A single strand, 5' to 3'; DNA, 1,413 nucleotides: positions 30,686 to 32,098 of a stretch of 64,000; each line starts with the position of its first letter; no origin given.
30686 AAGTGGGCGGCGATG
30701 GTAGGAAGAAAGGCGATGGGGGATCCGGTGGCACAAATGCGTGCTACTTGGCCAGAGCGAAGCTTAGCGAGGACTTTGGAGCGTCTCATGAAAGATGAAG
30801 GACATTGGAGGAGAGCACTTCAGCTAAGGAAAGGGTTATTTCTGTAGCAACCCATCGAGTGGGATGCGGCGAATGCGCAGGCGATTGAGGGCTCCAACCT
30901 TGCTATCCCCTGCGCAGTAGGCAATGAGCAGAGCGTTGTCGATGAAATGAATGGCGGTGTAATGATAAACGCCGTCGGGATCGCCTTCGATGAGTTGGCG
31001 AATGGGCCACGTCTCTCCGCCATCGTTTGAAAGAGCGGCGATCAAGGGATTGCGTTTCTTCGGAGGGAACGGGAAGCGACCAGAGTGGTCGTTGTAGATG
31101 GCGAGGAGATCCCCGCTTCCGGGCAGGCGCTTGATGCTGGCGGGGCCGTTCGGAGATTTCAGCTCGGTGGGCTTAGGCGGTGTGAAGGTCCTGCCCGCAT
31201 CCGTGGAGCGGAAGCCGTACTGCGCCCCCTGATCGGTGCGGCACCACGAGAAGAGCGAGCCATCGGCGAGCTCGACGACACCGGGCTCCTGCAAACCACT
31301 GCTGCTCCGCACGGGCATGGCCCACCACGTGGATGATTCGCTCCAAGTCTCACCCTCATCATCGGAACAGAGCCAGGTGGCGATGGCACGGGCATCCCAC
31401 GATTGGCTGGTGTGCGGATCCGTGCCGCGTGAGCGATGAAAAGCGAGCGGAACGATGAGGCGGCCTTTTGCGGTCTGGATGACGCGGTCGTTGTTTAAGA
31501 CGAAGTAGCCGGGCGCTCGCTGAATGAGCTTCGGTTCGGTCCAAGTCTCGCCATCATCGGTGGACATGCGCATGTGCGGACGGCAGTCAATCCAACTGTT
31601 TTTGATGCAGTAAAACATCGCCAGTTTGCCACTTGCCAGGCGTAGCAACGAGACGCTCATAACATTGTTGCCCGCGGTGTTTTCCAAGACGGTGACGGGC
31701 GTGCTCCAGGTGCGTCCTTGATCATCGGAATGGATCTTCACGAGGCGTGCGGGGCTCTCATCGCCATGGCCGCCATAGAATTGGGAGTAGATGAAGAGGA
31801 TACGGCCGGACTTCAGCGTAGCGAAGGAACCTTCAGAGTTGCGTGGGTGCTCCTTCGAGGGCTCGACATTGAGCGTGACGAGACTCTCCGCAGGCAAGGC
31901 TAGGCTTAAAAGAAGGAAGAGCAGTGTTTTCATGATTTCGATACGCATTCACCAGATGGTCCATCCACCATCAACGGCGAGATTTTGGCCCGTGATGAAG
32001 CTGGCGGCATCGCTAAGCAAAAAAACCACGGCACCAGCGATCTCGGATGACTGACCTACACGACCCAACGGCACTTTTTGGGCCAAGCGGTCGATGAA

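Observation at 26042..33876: Putative non-Nan pathway for releasing and degrading a sialic-acid-like (ulosonic) sugar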

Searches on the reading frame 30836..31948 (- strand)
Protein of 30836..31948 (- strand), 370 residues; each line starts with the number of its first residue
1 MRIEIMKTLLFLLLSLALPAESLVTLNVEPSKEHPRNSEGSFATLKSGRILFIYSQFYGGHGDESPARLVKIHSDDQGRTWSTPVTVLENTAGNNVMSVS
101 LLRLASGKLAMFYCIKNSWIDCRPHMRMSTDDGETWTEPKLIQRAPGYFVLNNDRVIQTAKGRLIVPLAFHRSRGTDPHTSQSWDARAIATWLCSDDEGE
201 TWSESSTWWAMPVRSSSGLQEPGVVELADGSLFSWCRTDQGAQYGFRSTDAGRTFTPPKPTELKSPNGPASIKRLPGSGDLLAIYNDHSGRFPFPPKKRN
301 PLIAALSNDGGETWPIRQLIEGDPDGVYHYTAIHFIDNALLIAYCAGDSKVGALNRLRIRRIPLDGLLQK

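Call 3: search_protein_families(library=pfam, proteins=[window:30836-31948:-], max_evalue=0.01)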
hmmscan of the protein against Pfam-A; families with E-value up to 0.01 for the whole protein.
window:30836-31948:- (370 aa): 5 families
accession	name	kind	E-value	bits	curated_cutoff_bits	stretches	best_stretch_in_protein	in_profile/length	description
PF13088.12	BNR_2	-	2.2e-35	122.8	31.4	1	55-334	5-268/277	BNR repeat-like domain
PF02012.26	BNR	-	4.5e-12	44.5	27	0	73-83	2-12/12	BNR/Asp-box repeat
PF13859.12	BNR_3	-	1.1e-07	32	27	1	56-256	17-211/308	BNR repeat-like domain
PF24316.1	Tli3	-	1.2e-05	26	27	0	121-138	81-98/129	T6SS Tli3 immunity protein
PF14870.12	PSII_BNR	-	9.6e-05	22.2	27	0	115-148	72-106/303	Photosynthesis system II assembly factor YCF48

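Call 4: search_protein_families(library=ncbifam, proteins=[window:30836-31948:-], max_evalue=0.01)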
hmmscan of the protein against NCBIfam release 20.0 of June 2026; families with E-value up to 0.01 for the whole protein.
window:30836-31948:- (370 aa): 2 families
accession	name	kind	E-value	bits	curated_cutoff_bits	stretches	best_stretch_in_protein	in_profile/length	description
NF045728.1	glycosyl_F510_1955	equivalog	0.00022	20.6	175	0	72-144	75-137/246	F510_1955 family glycosylhydrolase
NF010237.0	PRK13684.1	equivalog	0.00028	20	326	0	84-148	65-133/334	photosynthesis system II assembly factor Ycf48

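Call 7: search_solved_structures(query=window:30836-31948:-, max_evalue=1, show_alignments=2)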
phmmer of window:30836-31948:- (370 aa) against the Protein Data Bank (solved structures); distinct sequences matched with E-value up to 1: 56.
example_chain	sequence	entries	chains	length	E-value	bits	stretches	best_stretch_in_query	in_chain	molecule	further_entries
4xe9_A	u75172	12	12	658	4.4e-10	42.2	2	190-256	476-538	Sialidase B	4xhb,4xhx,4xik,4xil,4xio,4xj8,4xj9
4xog_A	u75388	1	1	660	4.5e-10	42.2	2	190-256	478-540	Sialidase B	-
4xyx_A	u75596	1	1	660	4.5e-10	42.2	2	190-256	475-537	Sialidase B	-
4xma_A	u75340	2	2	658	4.9e-10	42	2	190-256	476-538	Sialidase B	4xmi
2jkb_A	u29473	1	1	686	5.1e-10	42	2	190-256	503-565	SIALIDASE B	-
2vw0_A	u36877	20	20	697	5.3e-10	41.9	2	190-256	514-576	SIALIDASE B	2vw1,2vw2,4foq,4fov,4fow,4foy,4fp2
6mnj_A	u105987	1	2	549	3.7e-07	32.6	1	193-338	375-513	Hz136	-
8gn6_C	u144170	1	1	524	2.2e-06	30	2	70-203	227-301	Sialidase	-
8gn6_A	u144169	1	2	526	2.3e-06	30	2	70-203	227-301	Sialidase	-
4x6k_A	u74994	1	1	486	2.4e-06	29.9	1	126-260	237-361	Anhydrosialidase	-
4x47_A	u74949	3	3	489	2.5e-06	29.8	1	126-260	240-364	Anhydrosialidase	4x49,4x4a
7lbu_A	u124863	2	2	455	5.3e-06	28.7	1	40-277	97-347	Exo-alpha-sialidase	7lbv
8feb_A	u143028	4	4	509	6.1e-06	28.6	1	70-140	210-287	Sialidase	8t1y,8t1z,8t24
8t26_A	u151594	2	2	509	6.9e-06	28.4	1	70-140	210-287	Sialidase, putative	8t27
4yw1_A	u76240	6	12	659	1.3e-05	27.5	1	128-262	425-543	Neuraminidase C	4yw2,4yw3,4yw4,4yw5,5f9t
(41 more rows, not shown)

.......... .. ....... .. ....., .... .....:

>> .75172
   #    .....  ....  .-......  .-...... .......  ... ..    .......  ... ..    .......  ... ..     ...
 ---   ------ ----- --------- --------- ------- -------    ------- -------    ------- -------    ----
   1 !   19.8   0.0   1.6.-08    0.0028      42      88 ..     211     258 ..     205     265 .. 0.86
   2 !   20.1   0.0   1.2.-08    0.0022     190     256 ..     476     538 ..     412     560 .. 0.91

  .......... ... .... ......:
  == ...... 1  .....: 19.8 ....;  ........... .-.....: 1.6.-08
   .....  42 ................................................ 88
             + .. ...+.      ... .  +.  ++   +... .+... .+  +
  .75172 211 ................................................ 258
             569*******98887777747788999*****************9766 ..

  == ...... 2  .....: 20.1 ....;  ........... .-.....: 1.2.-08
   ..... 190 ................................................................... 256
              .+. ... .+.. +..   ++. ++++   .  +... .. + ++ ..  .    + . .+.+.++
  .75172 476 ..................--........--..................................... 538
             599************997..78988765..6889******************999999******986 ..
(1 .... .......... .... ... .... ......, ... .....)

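Call 13: find_homologous_proteins(query=window:30836-31948:-, max_evalue=1e-10)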
Query window:30836-31948:- (370 aa): 4204 proteins with E <= 1e-10 among 8000 candidates; the best 120 are listed.
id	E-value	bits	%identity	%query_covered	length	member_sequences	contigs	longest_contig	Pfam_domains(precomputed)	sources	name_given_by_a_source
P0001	2.7e-251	851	99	100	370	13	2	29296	PF13859.13,PF24316.2,PF02012.27,PF13088.13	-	-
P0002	1.6e-223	760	88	95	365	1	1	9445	PF13859.13,PF24316.2,PF02012.27,PF13088.13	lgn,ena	-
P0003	1.3e-220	750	87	99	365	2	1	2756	PF13859.13,PF02012.27,PF13088.13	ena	-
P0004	1.3e-218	743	89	95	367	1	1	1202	PF13859.13,PF24316.2,PF02012.27,PF13088.13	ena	-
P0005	5.0e-217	738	86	94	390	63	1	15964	PF13859.13,PF24316.2,PF02012.27,PF13088.13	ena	-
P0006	8.1e-217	738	88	95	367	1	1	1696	PF13859.13,PF24316.2,PF02012.27,PF13088.13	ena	-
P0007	1.1e-216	737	87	99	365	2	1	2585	PF13859.13,PF24316.2,PF02012.27,PF13088.13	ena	-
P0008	3.8e-216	735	87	97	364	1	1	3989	PF13859.13,PF24316.2,PF02012.27,PF13088.13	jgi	jgi:sialidase-1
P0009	8.9e-216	734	84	97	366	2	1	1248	PF13859.13,PF24316.2,PF02012.27,PF13088.13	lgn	-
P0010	2.0e-214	730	87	95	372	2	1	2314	PF13859.13,PF02012.27,PF13088.13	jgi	jgi:Neuraminidase (sialidase)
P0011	2.3e-214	729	84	98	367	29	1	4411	PF13859.13,PF24316.2,PF02012.27,PF13088.13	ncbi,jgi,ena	jgi:sialidase-1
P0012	2.8e-214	729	85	99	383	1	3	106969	PF13859.13,PF24316.2,PF02012.27,PF13088.13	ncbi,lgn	-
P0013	1.1e-212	724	86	94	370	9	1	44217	PF13859.13,PF24316.2,PF02012.27,PF13088.13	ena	-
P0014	9.9e-212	721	81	99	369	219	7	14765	PF13859.13,PF02012.27,PF13088.13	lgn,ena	-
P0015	1.3e-211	720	82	99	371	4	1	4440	PF13859.13,PF24316.2,PF14870.13,PF02012.27,PF13088.13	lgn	-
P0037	1.2e-204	697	81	94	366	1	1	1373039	PF13859.13,PF24316.2,PF02012.27,PF13088.13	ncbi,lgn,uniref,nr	ncbi:sialidase family protein [Prosthecobacter vanneervenii]|uniref:Neuraminidase (Sialidase) n=1 Ta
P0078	1.1e-196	671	78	94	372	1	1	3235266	PF13859.13,PF02012.27,PF13088.13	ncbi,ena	-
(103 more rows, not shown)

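Call 14: find_encoding_contigs(protein=P0037, flank=10000, max_places=2)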
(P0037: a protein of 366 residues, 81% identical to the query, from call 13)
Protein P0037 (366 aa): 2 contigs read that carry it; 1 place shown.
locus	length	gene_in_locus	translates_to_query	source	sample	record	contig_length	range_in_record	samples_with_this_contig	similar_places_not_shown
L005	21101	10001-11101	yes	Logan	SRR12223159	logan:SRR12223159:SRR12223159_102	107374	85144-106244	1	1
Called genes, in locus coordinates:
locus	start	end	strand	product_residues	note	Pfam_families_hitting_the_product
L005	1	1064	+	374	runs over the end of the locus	PF02615:Ldh_2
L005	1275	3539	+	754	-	PF00415:RCC1 (weak), PF25390:WD40_RLD, PF13540:RCC1_2 (weak), PF00415:RCC1, PF13540:RCC1_2, PF25390:WD40_RLD, PF00415:RCC1, PF13540:RCC1_2, +3 more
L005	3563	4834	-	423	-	PF21537:DUF1980_C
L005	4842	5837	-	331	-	PF03773:ArsP_1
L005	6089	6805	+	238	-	-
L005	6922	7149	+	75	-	-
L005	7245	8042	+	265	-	PF00106:adh_short, PF08659:KR, PF01370:Epimerase, PF13561:adh_short_C2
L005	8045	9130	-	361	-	PF00392:GntR, PF13377:Peripla_BP_3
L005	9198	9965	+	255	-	PF03737:RraA-like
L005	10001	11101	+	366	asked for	PF24316:Tli3 (faint), PF13088:BNR_2, PF13859:BNR_3, PF02012:BNR (faint)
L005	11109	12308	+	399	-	PF25182:NonGDSL, PF00657:Lipase_GDSL, PF13472:Lipase_GDSL_2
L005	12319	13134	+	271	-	PF03328:HpcH_HpaI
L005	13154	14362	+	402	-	PF02638:GHL10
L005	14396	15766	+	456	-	-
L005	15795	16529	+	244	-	PF05721:PhyH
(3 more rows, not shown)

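Call 15: find_encoding_contigs(protein=P0078, flank=10000, max_places=2)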
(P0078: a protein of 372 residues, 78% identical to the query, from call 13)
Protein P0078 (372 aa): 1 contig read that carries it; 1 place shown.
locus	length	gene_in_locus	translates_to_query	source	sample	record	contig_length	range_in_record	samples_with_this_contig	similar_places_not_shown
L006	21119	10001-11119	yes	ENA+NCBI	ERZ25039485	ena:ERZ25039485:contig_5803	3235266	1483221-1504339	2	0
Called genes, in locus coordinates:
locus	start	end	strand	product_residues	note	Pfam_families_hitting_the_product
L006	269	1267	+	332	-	PF00389:2-Hacid_dh, PF02826:2-Hacid_dh_C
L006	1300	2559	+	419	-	PF01520:Amidase_3 (weak)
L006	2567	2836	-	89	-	-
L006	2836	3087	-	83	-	-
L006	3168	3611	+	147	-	PF01476:LysM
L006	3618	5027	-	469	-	PF18886:DUF5649 (weak)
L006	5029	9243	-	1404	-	PF13229:Beta_helix (weak)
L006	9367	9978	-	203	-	PF00578:AhpC-TSA, PF08534:Redoxin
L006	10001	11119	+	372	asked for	PF13859:BNR_3, PF13088:BNR_2, PF02012:BNR (faint)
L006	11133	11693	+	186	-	-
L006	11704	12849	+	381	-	PF13088:BNR_2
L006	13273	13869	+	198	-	-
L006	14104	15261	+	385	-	-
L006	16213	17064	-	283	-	PF06283:ThuA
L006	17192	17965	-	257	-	PF00515:TPR_1 (faint), PF07719:TPR_2 (faint), PF13181:TPR_8 (faint), PF13424:TPR_12 (faint), PF13428:TPR_14 (faint), PF21033:RMD1-3, PF13414:TPR_11 (faint), PF14559:TPR_19 (faint), +1 more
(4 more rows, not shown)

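Call 18: find_related_loci(query=window:30836-31948:-, collection=genome_contigs, flank=10000)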
Query window:30836-31948:- (370 aa) in genome_contigs; peptide patterns used: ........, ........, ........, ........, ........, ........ (x = any residue, [..] = any of these).
444 stretches matched a pattern; 179 encode a relative of the query (tblastn E <= 1e-3); the best 80 are kept; 80 distinct loci.
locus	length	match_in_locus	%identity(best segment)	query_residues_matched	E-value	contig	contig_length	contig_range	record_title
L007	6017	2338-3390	90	17-367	0e+0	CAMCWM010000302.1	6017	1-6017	MAG: Akkermansia muciniphila isolate ME-08apr19-96 genome assembly, contig: ME-08apr19-C30113, whole genome shotgun sequ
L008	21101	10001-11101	88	4-370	0e+0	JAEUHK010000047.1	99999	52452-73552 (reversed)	MAG: Verrucomicrobiaceae bacterium isolate new MAG-15 k141_3533955, whole genome shotgun sequence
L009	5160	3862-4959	86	6-370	0e+0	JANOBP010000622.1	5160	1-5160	MAG: Verrucomicrobiaceae bacterium isolate VAR_18_concoct_337 VAR_18_k141_411306, whole genome shotgun sequence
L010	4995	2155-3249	88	6-370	0e+0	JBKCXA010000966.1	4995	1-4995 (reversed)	MAG: Prosthecobacter sp. isolate samp_2051_metabat2_191 samp_2051_1534101, whole genome shotgun sequence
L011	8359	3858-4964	85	1-369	0e+0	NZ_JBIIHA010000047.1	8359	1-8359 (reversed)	MAG: Prosthecobacter sp. isolate ME2001-07-30D7pf_3300042309_group1_bin138 Rohwer_bin2770_scaffold_8009_c1, whole genome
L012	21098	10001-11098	85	6-370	0e+0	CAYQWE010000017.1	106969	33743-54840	MAG TPA_asm: uncultured Brevifollis sp. isolate binchicken_co322_209 genome assembly, contig: NODE_337_length_106969_cov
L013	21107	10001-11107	84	5-369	0e+0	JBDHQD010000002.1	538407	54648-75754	MAG: Prosthecobacter sp. isolate AS-MESO-OLR.148 NODE_10_length_538407_cov_72.829926, whole genome shotgun sequence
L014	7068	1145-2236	85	9-370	0e+0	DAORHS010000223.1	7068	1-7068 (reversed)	MAG TPA_asm: Prosthecobacter sp. isolate AMR_MDS_5598 NODE_2239_length_7068_cov_4.938970, whole genome shotgun sequence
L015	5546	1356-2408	87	17-367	0e+0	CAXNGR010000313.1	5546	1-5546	MAG: Verrucomicrobiaceae bacterium isolate MiH-22jul19-108 genome assembly, contig: MiH-22jul19-C35707, whole genome sho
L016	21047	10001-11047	87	21-369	0e+0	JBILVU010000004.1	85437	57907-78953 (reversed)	MAG: Prosthecobacter sp. isolate ME2018-08-20_3300044629_group8_bin50 Rohwer_bin2788_scaffold_31_c1, whole genome shotgu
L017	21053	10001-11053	87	20-370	0e+0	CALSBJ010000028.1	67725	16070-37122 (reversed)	MAG: Akkermansia muciniphila isolate JJ-MIS3-109-1-m2-bin118 genome assembly, contig: JJ-MIS3-109-C52, whole genome shot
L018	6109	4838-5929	87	6-369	0e+0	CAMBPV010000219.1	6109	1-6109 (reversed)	MAG: Prosthecobacter debontii isolate AE-24oct19-11 genome assembly, contig: AE-24oct19-C26061, whole genome shotgun seq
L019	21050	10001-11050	87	20-369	0e+0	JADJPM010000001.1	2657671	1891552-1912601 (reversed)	MAG: Verrucomicrobiaceae bacterium isolate Fred_18-Q3-R57-64_BATAC.459 tig00000590-10-26562620, whole genome shotgun seq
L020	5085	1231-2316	87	6-367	0e+0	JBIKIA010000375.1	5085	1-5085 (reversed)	MAG: Prosthecobacter sp. isolate ME2014-05-29_3300042867_group5_bin141 Rohwer_bin2780_scaffold_13236_c1, whole genome sh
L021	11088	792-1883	82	5-367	0e+0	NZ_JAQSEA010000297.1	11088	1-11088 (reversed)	MAG: Prosthecobacter sp. isolate D1-2020 MAG001 NODE_888_length_11088_cov_6.169763, whole genome shotgun sequence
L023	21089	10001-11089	83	9-369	0e+0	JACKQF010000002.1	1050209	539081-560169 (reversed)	MAG: Verrucomicrobiaceae bacterium isolate HK-STAS-VERR-13 HK-STAS-VERR-13_2, whole genome shotgun sequence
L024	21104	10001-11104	82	3-369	0e+0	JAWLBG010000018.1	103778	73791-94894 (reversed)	MAG: Prosthecobacter sp. isolate ABC2.61 ABC2.61.fa-18, whole genome shotgun sequence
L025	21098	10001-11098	81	5-369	0e+0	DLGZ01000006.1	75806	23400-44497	MAG TPA_asm: Verrucomicrobiaceae bacterium UBA7681 UBA7681_contig_1449, whole genome shotgun sequence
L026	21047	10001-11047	86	21-369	0e+0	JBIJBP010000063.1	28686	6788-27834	MAG: Prosthecobacter sp. isolate ME2006-08-08D7_3300042516_group2_bin8 Rohwer_bin2775_scaffold_684_c1, whole genome shot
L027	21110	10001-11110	80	1-369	0e+0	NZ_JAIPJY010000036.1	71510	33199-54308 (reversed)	MAG: Prosthecobacter sp. isolate Tobar12.5m-G46 Tobar12-5m-C285, whole genome shotgun sequence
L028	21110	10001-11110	80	2-370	0e+0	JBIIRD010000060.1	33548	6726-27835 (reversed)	MAG: Prosthecobacter sp. isolate ME2003-08-07pf_3300034283_group2_bin103 Rohwer_bin2773_scaffold_394_c1, whole genome sh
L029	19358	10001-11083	82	9-369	0e+0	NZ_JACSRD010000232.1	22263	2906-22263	MAG: Prosthecobacter sp. isolate VE4 contig-70_2520, whole genome shotgun sequence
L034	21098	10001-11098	80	6-369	0e+0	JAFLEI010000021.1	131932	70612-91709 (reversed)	MAG: Verrucomicrobia bacterium isolate UWPOB_VERRUCO4 gnl_X_EBJCEAFM_21, whole genome shotgun sequence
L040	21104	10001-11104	79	2-369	0e+0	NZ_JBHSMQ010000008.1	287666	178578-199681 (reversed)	Prosthecobacter fluviatilis strain KACC 12649 spades_K_17_127_8, whole genome shotgun sequence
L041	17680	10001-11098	80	5-369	0e+0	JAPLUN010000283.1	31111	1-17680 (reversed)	MAG: Verrucomicrobia bacterium isolate LacPavin_0920_WC90_MAG_59_8 LacPavin_0920_WC90_scaffold_462411, whole genome shot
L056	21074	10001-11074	79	12-369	0e+0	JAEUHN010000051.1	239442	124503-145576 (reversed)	MAG: Verrucomicrobiaceae bacterium isolate new MAG-18 k141_430663, whole genome shotgun sequence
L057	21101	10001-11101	77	4-369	0e+0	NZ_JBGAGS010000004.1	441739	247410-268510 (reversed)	MAG: Prosthecobacter sp. isolate MAG_MBR_H125.70 MBRH125-70_opera_contig_152, whole genome shotgun sequence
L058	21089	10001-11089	78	9-369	0e+0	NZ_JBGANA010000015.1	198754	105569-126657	MAG: Prosthecobacter sp. isolate MAG_AAO_H125.6 AAOH125-6_opera_contig_329, whole genome shotgun sequence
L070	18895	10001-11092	86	5-367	0e+0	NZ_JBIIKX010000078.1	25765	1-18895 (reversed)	MAG: Prosthecobacter sp. isolate ME2001-11-26pf_3300042887_group1_bin85 Rohwer_bin2772_scaffold_1134_c1, whole genome sh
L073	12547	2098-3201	67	6-369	3e-170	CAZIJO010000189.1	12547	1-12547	MAG TPA_asm: uncultured Bifidobacterium sp. isolate SRP287453_co1_106 genome assembly, contig: NODE_9458_length_12547_co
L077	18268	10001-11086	88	6-367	0e+0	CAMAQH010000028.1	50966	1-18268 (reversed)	MAG: Prosthecobacter debontii isolate AH-03may19-213 genome assembly, contig: AH-03may19-C914, whole genome shotgun sequ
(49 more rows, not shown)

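Call 22: search_protein_families(library=pfam, proteins=[L027:15935-17227:+, L057:15046-15999:+, L041:11112-12314:+, L029:9207-9968:+, L025:13169-14038:+, L026:13209-14072:+, L057:13594-15009:+, L058:4457-5773:-, L034:6144-6860:+, L025:14625-15959:+], max_evalue=0.001)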
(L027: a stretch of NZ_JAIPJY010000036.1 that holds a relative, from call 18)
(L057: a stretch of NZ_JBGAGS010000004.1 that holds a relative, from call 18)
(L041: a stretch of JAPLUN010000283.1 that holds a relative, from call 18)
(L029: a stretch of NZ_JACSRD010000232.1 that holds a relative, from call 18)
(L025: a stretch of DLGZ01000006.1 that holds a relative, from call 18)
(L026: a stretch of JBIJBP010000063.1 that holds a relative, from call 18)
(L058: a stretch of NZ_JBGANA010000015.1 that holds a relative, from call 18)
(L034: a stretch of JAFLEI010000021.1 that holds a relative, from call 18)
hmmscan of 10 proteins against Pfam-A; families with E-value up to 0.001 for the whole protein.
L027:15935-17227:+ (430 aa): 4 families
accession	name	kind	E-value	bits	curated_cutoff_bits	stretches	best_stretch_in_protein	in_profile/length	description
PF00113.28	Enolase_C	-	1.7e-93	313.6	21.5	1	140-421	3-292/296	Enolase, C-terminal TIM barrel domain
PF03952.21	Enolase_N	-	7.9e-50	168.9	35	1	3-132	1-130/131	Enolase, N-terminal domain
PF13378.12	MR_MLE_C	-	1.2e-08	35.4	29.4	1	244-383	37-173/219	Enolase C-terminal domain-like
PF07476.17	MAAL_C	-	8.9e-05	22.2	27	1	282-386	109-221/249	Methylaspartate ammonia-lyase C-terminus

L057:15046-15999:+ (317 aa): 1 family
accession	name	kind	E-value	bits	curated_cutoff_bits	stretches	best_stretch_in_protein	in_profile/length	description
PF01636.29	APH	-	6e-17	62.6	23.2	1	23-228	2-212/239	Phosphotransferase enzyme family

L041:11112-12314:+ (400 aa): 3 families
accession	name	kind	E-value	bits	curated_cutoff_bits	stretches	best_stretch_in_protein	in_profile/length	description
PF13472.12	Lipase_GDSL_2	-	1.9e-31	110.4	32.9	1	38-211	1-178/178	GDSL-like Lipase/Acylhydrolase family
PF00657.28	Lipase_GDSL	-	1.9e-18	67.8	23.6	1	36-214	1-206/208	GDSL-like Lipase/Acylhydrolase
PF25182.1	NonGDSL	-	1.5e-17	64.1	80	1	18-186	12-179/220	Non-GDSL lipase-like family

L029:9207-9968:+ (253 aa): 1 family
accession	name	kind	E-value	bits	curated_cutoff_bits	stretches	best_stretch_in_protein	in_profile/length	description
PF03737.21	RraA-like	-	2.7e-21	76.8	24.5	1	45-189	20-152/152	Aldolase/RraA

L025:13169-14038:+ (289 aa): 1 family
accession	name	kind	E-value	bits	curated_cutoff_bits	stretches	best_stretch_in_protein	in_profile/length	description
PF00248.27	Aldo_ket_red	-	2.8e-52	178.1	24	1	22-278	2-276/291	Aldo/keto reductase family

L026:13209-14072:+ (287 aa): 2 families
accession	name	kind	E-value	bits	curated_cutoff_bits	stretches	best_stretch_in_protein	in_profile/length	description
PF00753.33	Lactamase_B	-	1.9e-17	64.3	22.7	1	47-230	8-196/196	Metallo-beta-lactamase superfamily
PF12706.13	Lactamase_B_2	-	7.6e-06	26.1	27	1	57-164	3-107/200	Beta-lactamase superfamily domain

L057:13594-15009:+ (471 aa): 1 family
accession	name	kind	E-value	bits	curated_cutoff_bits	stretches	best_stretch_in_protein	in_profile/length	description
PF04734.18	Ceramidase_alk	-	0.0005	19.3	32.1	0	116-270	85-225/509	Neutral/alkaline non-lysosomal ceramidase, N-terminal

L058:4457-5773:- (438 aa): 1 family
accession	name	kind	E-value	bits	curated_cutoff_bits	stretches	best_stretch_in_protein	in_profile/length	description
PF21537.2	DUF1980_C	-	9.7e-13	48.4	25.9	1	360-438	61-140/141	DUF1980 C-terminal domain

L034:6144-6860:+ (238 aa): 0 families

L025:14625-15959:+ (444 aa): 0 families

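Call 24: search_protein_representatives(protein=window:30836-31948:-)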
Query: 370 residues. Proteins with E-value up to 0.001 (for the whole library): 5562; up to 1e-10: 1886; up to 1e-30: 566. The best 150 are listed.
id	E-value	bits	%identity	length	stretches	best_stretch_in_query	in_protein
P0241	5.6e-141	486.2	58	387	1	3-364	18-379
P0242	3.1e-129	447.6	40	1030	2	19-365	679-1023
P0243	4.9e-115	400.9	54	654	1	19-366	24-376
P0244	5.7e-108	377.6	38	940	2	15-365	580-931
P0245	1.1e-107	376.6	53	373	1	24-369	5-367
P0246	1.8e-105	369.3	39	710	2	33-350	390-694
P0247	4.7e-98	345.0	41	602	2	13-364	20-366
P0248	2.6e-96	339.2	52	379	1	21-367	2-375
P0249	2.8e-95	335.8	47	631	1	12-361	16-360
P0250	6.8e-95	334.5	58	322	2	12-285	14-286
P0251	3.5e-94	332.2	48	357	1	23-367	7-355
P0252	3.0e-93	329.1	50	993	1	18-362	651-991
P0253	2.7e-92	326.0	51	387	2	205-354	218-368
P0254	5.4e-88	311.8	48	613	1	29-367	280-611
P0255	2.5e-85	303.0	58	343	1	11-244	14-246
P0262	8.1e-83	294.8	45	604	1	16-369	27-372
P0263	1.9e-82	293.6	46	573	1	25-365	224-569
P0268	6.4e-81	288.6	47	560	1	29-367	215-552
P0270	2.8e-80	286.5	44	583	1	19-366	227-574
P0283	1.6e-76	274.1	44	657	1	24-367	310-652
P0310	6.8e-69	249.0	45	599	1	26-365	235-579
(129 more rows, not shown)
